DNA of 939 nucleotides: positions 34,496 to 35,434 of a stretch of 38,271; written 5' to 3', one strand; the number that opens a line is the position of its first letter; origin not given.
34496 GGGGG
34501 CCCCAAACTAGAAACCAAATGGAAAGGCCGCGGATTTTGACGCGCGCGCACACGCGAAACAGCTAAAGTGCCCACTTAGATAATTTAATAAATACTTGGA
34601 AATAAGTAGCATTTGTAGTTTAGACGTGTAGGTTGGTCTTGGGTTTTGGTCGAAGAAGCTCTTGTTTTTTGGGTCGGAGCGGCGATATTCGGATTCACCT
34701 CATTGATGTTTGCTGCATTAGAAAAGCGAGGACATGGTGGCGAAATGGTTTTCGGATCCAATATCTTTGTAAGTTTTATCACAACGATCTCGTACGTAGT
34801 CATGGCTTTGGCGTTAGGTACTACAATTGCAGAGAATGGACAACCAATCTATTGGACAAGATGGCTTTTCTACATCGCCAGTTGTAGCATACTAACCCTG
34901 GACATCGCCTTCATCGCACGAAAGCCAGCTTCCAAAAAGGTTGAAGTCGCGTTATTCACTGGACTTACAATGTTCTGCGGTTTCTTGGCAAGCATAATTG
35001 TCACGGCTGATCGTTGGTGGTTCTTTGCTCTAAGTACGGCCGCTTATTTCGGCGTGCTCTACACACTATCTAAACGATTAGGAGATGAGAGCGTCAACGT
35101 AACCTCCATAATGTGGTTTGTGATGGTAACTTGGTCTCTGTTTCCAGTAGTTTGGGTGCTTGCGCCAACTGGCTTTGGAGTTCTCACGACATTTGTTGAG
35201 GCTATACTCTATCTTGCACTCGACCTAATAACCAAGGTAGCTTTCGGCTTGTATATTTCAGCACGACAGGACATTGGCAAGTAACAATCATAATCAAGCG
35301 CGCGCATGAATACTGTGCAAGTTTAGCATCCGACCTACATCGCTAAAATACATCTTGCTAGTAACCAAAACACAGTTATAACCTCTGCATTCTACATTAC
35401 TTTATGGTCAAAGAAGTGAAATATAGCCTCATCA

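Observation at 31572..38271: tRNA-Trp-linked integrase island carrying two unrelated rhodopsins plus a SOUL haem-binding protein and a CPBP-like membrane protein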

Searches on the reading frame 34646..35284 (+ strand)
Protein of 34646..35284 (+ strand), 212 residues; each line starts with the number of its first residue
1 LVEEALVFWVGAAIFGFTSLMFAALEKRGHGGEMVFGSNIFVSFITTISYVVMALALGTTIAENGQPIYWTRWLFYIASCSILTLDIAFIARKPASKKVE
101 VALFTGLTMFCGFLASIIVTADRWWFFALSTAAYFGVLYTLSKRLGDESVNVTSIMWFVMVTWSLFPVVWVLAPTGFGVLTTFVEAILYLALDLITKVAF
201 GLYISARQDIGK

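Call 6: search_protein_families(library=pfam, proteins=[window:34646-35284:+], max_evalue=0.1)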
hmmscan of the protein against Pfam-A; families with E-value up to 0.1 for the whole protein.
window:34646-35284:+ (212 aa): 1 family
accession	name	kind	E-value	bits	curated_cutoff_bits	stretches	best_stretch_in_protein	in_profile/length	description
PF01036.24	Bac_rhodopsin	-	1.9e-28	99.9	24.6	1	5-203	4-216/224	Bacteriorhodopsin-like protein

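Call 39: search_solved_structures(query=window:34646-35284:+, max_evalue=0.001, show_alignments=2)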
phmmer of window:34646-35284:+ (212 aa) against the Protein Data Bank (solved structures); distinct sequences matched with E-value up to 0.001: 125 (the best 60 are shown).
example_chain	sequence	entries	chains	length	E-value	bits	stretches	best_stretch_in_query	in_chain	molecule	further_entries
7e4g_A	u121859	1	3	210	5.8e-39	137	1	4-205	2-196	schizorhodopsin 4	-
9or2_AA1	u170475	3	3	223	7.2e-26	94.2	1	6-207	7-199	Antarctic Rhodopsin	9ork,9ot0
6kfq_A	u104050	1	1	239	6.6e-22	81.3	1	4-209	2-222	Rhodopsin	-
6wp8_A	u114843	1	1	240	2.8e-21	79.2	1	8-202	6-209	Proton-pumping rhodopsin chloride pump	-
6k6i_A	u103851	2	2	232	2.9e-21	79.2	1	8-202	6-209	Cyanobacterial chloride importer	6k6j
6xl3_A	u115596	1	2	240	3.3e-21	79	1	8-202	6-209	Mastigocladopsis repens rhodopsin chloride pump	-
6k6k_A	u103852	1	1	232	2.3e-20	76.3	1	8-202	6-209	Cyanobacterial chloride importer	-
1h2s_A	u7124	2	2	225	1.9e-15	60.2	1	5-203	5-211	SENSORY RHODOPSIN II | Sensory rhodopsin-2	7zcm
1gu8_A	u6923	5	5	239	2.3e-15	59.9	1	5-203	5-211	SENSORY RHODOPSIN II | Sensory rhodopsin-2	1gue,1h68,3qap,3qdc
7zou_A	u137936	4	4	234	2.6e-15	59.8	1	8-202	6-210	Synechocystis halorhodopsin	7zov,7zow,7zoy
4gyc_A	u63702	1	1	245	2.7e-15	59.7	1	5-203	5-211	Sensory rhodopsin-2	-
8pwg_A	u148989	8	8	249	2.7e-15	59.7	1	5-203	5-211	Sensory rhodopsin-2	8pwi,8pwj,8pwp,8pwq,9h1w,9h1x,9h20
2f93_A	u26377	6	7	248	3.3e-15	59.4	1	7-203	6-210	Sensory rhodopsin II | Sensory rhodopsin-2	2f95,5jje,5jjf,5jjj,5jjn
1jgj_A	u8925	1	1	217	4.6e-15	59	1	5-202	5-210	SENSORY RHODOPSIN II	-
2ksy_A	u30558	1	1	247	7.2e-15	58.3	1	5-203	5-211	Sensory rhodopsin II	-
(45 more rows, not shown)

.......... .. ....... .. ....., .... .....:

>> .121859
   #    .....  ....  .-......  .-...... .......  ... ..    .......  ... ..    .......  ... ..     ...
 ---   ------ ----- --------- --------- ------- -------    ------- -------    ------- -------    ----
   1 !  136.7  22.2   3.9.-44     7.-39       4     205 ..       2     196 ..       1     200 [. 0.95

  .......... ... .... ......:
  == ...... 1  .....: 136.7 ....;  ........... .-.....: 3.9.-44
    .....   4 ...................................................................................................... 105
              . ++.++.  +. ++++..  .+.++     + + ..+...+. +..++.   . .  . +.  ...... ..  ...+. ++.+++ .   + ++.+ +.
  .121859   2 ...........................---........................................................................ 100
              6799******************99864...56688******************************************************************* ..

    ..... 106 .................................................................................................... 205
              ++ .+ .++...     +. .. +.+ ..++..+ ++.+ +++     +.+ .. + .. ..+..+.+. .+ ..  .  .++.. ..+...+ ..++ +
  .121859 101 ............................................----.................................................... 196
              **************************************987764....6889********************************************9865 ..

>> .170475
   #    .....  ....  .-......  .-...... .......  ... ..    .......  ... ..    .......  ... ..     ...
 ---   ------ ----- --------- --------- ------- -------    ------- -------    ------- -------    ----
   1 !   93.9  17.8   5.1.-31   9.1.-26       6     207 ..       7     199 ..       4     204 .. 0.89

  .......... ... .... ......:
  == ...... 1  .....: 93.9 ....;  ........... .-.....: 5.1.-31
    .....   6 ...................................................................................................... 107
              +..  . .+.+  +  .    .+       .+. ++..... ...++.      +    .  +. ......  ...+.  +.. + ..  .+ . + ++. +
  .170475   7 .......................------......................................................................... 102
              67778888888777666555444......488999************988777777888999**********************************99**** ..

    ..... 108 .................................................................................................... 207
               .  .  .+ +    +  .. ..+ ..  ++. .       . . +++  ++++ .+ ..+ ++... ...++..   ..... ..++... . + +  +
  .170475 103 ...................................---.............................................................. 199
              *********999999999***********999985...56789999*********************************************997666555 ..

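Call 42: find_homologous_proteins(query=window:34646-35284:+, max_evalue=1e-10)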
Query window:34646-35284:+ (212 aa): 173 proteins with E <= 1e-10 among 470 candidates; the best 120 are listed.
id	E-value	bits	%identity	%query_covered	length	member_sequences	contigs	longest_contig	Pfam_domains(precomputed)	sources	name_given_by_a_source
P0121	6.0e-129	446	98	100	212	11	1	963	PF01036.25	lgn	-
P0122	7.6e-119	413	90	100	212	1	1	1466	PF01036.25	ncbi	-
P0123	9.1e-119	412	91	99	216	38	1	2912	PF01036.25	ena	-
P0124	1.8e-118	412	90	100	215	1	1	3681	PF01036.25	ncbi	-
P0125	6.4e-107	374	83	99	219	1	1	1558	PF01036.25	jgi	jgi:sensory rhodopsin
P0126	1.9e-105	369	82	99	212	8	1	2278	PF01036.25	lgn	-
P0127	9.2e-105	367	80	99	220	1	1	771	PF01036.25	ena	-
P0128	5.5e-102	358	85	91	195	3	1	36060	PF01036.25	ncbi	-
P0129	1.7e-101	356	76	100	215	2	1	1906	PF01036.25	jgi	jgi:bacteriorhodopsin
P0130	3.4e-100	352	78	99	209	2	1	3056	PF01036.25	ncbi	-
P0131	2.1e-99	349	78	97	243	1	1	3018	PF01036.25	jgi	jgi:sensory rhodopsin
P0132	1.4e-98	347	83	91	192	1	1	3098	PF01036.25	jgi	jgi:sensory rhodopsin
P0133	1.8e-98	346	77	97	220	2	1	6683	PF01036.25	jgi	jgi:sensory rhodopsin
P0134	5.4e-97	341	74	98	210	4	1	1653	PF01036.25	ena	-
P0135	4.9e-96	338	71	99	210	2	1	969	PF01036.25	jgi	-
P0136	6.0e-95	335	72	98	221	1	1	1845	PF01036.25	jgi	-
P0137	8.0e-94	331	80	91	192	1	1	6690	PF01036.25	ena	-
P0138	1.1e-92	327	72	100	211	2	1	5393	PF01036.25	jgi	jgi:sensory rhodopsin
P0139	1.2e-92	327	70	98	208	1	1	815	PF01036.25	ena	-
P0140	3.0e-92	326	70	99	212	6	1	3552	PF01036.25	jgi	-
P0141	3.5e-92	326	70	98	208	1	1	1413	PF01036.25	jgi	jgi:sensory rhodopsin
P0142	4.0e-92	325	70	98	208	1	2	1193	PF01036.25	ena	-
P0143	4.3e-92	325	70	98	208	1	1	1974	PF01036.25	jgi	jgi:sensory rhodopsin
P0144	6.7e-92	325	70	99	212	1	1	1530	PF01036.25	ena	-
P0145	4.8e-90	319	69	99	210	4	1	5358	PF01036.25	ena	-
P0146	5.9e-90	318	85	83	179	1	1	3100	PF01036.25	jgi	-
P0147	1.3e-89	317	70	98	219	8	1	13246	PF01036.25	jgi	jgi:sensory rhodopsin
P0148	2.9e-89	316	71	99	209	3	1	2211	PF01036.25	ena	-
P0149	6.5e-89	315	71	97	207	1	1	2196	PF01036.25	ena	-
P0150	1.4e-88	314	69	98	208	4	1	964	PF01036.25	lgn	-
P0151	1.9e-88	313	69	98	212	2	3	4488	PF01036.25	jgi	jgi:sensory rhodopsin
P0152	5.3e-88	312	69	99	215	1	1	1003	PF01036.25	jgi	-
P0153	5.4e-88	312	70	97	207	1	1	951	PF01036.25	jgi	jgi:sensory rhodopsin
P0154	9.8e-88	311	68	98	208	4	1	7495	PF01036.25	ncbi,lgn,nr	ncbi:MAG: microbial rhodopsin family protein [Candidatus Bathyarchaeota archaeon]|nr:microbial rhodo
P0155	1.8e-87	310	71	97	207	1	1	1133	PF01036.25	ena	-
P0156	2.1e-87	310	71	97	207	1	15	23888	PF01036.25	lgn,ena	-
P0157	2.8e-87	310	69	98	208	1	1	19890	PF01036.25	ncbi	-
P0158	4.1e-87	309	71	97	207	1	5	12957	PF01036.25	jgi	jgi:sensory rhodopsin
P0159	4.5e-87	309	69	98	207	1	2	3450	PF01036.25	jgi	jgi:sensory rhodopsin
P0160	4.9e-87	309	67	98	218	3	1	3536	PF01036.25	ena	-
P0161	5.8e-87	309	71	96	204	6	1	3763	PF01036.25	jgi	-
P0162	6.4e-87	308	70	98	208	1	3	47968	PF01036.25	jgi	jgi:sensory rhodopsin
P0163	1.0e-86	308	69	98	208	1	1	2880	PF01036.25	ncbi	-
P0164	1.4e-86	307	68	100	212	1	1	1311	PF01036.25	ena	-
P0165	5.2e-86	305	68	98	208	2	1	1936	PF01036.25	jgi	jgi:sensory rhodopsin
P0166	1.2e-85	304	67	98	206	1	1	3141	PF01036.25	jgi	jgi:sensory rhodopsin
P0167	3.7e-85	303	65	98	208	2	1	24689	PF01036.25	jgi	-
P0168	4.1e-85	303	69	98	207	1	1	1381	PF01036.25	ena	-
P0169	6.3e-85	302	67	98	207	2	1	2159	PF01036.25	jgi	jgi:sensory rhodopsin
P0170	1.1e-84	301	64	100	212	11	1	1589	PF01036.25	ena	-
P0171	1.5e-84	301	69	96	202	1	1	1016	PF01036.25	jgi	-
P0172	2.0e-84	300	68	97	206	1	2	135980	PF01036.25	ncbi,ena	-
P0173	2.3e-84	300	66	99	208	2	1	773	PF01036.25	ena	-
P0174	3.1e-84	300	67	98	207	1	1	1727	PF01036.25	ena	-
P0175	3.9e-84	299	67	98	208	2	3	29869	PF01036.25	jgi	-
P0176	1.0e-83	298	66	98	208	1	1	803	PF01036.25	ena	-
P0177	1.6e-83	297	68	96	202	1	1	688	PF01036.25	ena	-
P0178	3.7e-83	296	67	98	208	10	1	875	PF01036.25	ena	-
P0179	4.6e-83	296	64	98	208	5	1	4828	PF01036.25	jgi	jgi:sensory rhodopsin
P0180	1.3e-82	294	65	100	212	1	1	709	PF01036.25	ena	-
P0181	2.6e-82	293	85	75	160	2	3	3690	PF01036.25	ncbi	-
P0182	3.2e-82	293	68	98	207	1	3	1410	PF01036.25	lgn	-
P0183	3.5e-82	293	63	98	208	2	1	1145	PF01036.25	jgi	jgi:sensory rhodopsin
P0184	4.4e-82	293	66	98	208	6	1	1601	PF01036.25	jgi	jgi:sensory rhodopsin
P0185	5.7e-82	292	65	98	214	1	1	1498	PF01036.25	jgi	jgi:sensory rhodopsin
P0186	7.5e-82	292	68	96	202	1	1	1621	PF01036.25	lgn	-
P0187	1.7e-81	291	63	98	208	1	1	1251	PF01036.25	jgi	jgi:sensory rhodopsin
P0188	1.9e-81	291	64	98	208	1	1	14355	PF01036.25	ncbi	-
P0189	3.4e-81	290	71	90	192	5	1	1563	PF01036.25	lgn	-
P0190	6.8e-81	289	63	98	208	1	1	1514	PF01036.25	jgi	jgi:sensory rhodopsin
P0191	9.1e-81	288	62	98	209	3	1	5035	PF01036.25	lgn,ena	-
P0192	9.9e-81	288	63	98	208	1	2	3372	PF01036.25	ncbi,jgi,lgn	ncbi:MAG: bacteriorhodopsin [Candidatus Bathyarchaeota archaeon]|jgi:sensory rhodopsin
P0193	1.0e-80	288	63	98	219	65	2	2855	PF01036.25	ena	-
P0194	2.0e-80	287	64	98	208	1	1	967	PF01036.25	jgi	jgi:sensory rhodopsin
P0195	2.5e-80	287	66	97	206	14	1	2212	PF01036.25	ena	-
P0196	1.5e-79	284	83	75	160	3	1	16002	PF01036.25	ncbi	-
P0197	3.1e-79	283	62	95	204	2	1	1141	PF01036.25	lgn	-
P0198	3.2e-79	283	63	96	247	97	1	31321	PF01036.25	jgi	jgi:sensory rhodopsin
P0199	6.0e-79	282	61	98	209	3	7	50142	PF01036.25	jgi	-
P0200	7.9e-79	282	83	75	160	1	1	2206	PF01036.25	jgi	jgi:sensory rhodopsin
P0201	8.8e-79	282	62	96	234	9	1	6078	PF01036.25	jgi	jgi:sensory rhodopsin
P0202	1.0e-77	278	73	82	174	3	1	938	PF01036.25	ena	-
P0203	2.9e-77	277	61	98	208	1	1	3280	PF01036.25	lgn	-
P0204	3.0e-77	277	61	96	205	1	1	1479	PF01036.25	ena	-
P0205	3.2e-77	277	60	97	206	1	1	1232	PF01036.25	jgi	jgi:sensory rhodopsin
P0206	3.3e-77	277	59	100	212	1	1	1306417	PF01036.25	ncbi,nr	ncbi:MAG: bacteriorhodopsin [Candidatus Bathyarchaeota archaeon]|nr:MAG: bacteriorhodopsin [Candidat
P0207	7.5e-77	276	63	97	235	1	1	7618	PF01036.25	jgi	jgi:sensory rhodopsin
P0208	5.5e-76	273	60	98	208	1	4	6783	PF01036.25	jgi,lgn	-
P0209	6.5e-76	272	60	98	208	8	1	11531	PF01036.25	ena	-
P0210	8.7e-76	272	72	82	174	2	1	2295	PF01036.25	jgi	-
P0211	9.5e-76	272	60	98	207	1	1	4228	PF01036.25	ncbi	ncbi:MAG: bacteriorhodopsin [Candidatus Bathyarchaeota archaeon]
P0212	1.4e-75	271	61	96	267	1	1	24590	PF01036.25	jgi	-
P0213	1.6e-75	271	60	96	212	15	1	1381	PF01036.25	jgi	-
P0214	2.4e-75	271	59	96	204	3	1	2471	PF01036.25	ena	-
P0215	3.6e-75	270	71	82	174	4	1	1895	PF01036.25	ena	-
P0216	6.8e-75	269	59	98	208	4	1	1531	PF01036.25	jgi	-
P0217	2.1e-74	268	68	82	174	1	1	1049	PF01036.25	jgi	-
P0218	2.9e-74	267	60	97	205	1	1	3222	PF01036.25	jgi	jgi:sensory rhodopsin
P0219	6.3e-74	266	60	99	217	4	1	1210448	PF01036.25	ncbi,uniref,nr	ncbi:hypothetical protein ABH15_09795 [Methanoculleus taiwanensis]|uniref:Rhodopsin n=1 Tax=Methanoc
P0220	7.9e-74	266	60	97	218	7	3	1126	PF01036.25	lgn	-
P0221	1.1e-71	259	59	97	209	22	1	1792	PF01036.25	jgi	jgi:sensory rhodopsin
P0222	2.1e-71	258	55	100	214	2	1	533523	PF01036.25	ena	-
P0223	1.8e-70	255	72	75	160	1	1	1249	PF01036.25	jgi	jgi:sensory rhodopsin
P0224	6.5e-70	253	59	96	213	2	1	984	PF01036.25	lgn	-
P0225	2.8e-69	251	61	87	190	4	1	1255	PF01036.25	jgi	jgi:sensory rhodopsin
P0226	3.0e-69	251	75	72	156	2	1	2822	PF01036.25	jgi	jgi:sensory rhodopsin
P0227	1.1e-68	249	74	73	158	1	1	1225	PF01036.25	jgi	jgi:sensory rhodopsin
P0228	3.8e-68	247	56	97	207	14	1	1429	PF01036.25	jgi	-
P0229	3.2e-66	241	56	92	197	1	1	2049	PF01036.25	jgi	jgi:sensory rhodopsin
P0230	1.2e-65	239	76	68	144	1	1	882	PF01036.25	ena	-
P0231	5.0e-64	234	69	74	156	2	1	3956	PF01036.25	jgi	-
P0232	2.5e-63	231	55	96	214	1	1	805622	PF01036.25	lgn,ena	-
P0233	4.2e-63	231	68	74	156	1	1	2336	PF01036.25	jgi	jgi:sensory rhodopsin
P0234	4.3e-63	231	65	73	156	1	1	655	PF01036.25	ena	-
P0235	8.3e-63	230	52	98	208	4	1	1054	PF01036.25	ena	-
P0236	1.0e-62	229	54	95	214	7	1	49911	PF01036.25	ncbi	-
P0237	1.8e-62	229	64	74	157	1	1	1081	PF01036.25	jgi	jgi:sensory rhodopsin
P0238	5.4e-62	227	55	95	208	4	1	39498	PF01036.25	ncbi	ncbi:MAG: bacteriorhodopsin [Candidatus Hodarchaeota archaeon]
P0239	6.2e-62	227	53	98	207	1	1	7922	PF01036.25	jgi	jgi:sensory rhodopsin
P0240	8.5e-62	226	52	97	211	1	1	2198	PF01036.25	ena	-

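Call 43: find_encoding_contigs(protein=P0128, flank=8000, max_places=3)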
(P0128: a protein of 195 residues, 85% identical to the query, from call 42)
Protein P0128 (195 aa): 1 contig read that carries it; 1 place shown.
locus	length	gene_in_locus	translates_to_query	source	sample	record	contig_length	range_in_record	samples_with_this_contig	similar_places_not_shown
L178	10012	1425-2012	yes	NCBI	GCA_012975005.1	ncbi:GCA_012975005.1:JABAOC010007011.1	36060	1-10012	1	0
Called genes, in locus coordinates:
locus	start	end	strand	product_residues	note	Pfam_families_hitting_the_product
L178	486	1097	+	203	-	PF01625:PMSR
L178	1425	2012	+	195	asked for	PF01036:Bac_rhodopsin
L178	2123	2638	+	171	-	PF04832:SOUL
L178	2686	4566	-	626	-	-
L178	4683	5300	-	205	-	PF02797:Chal_sti_synt_C, PF08541:ACP_syn_III_C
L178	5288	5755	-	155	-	-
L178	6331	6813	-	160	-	-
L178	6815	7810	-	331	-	PF11731:Cdd1 (weak), PF14520:HHH_5, PF21999:IMS_HHH_1 (weak), PF00154:RecA_N, PF08423:Rad51, PF13481:AAA_25 (weak), PF06745:ATPase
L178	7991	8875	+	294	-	PF05681:Fumerase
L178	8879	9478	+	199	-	PF05683:Fumerase_C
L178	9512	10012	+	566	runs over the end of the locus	PF00890:FAD_binding_2, PF07992:Pyr_redox_2 (weak), PF02910:Succ_DH_flav_C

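Call 44: find_encoding_contigs(protein=P0172, flank=8000, max_places=3)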
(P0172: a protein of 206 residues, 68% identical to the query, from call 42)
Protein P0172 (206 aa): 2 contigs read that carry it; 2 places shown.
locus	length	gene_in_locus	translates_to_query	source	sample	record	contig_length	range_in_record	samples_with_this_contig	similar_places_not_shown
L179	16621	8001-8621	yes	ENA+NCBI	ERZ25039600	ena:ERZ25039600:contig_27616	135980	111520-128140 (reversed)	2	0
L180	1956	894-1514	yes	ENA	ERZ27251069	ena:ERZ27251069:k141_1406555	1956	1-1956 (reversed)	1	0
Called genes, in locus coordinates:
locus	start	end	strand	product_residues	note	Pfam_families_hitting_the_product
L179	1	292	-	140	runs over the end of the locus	PF12680:SnoaL_2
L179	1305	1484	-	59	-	-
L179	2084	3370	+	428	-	-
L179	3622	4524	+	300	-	-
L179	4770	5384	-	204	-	PF14512:TM1586_NiRdase (faint), PF00881:Nitroreductase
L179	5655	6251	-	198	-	PF06195:DUF996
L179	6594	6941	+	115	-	-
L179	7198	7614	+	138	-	PF02469:Fasciclin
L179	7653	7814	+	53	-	-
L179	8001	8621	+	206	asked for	PF01036:Bac_rhodopsin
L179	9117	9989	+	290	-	-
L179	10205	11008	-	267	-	PF06713:bPH_4 (faint), PF10882:bPH_5, PF07853:DUF1648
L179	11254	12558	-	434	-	PF24038:DUF7347, PF01022:HTH_5 (weak), PF12840:HTH_20 (weak)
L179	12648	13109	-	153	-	PF01105:EMP24_GP25L (weak)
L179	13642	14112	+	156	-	PF06966:DUF1295, PF04191:PEMT, PF04140:ICMT, PF01222:ERG4_ERG24 (weak)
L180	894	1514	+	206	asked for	PF01036:Bac_rhodopsin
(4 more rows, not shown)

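Call 45: find_encoding_contigs(protein=P0206, flank=8000, max_places=3)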
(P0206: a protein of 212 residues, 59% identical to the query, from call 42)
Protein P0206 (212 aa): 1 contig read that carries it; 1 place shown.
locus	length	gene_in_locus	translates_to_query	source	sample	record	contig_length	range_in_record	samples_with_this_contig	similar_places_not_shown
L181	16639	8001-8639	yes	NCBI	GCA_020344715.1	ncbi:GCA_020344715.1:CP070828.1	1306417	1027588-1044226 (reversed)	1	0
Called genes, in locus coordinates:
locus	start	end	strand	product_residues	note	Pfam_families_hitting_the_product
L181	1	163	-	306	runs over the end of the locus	PF13414:TPR_11 (faint)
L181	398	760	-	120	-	-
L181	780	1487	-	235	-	PF13481:AAA_25, PF06745:ATPase, PF23442:DUF7125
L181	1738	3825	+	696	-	-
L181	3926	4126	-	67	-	-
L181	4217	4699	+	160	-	PF13527:Acetyltransf_9, PF00583:Acetyltransf_1, PF13673:Acetyltransf_10 (weak), PF13508:Acetyltransf_7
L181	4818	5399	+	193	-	PF02878:PGM_PMM_I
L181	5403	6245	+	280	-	PF02879:PGM_PMM_II, PF02880:PGM_PMM_III, PF00408:PGM_PMM_IV (weak)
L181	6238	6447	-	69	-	PF09082:DUF1922, PF19134:DUF5817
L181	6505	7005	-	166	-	PF06966:DUF1295 (weak), PF01222:ERG4_ERG24, PF02544:Steroid_dh (weak), PF04191:PEMT, PF04140:ICMT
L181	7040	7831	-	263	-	PF02517:Rce1-like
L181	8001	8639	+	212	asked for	PF01036:Bac_rhodopsin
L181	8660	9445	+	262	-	-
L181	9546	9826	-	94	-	PF00009:GTP_EFTU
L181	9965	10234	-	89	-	-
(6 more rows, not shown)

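Call 70: search_protein_families(library=ncbifam, proteins=[window:34646-35284:+], max_evalue=0.01)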
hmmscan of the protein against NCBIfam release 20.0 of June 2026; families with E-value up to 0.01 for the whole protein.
window:34646-35284:+ (212 aa): 0 families
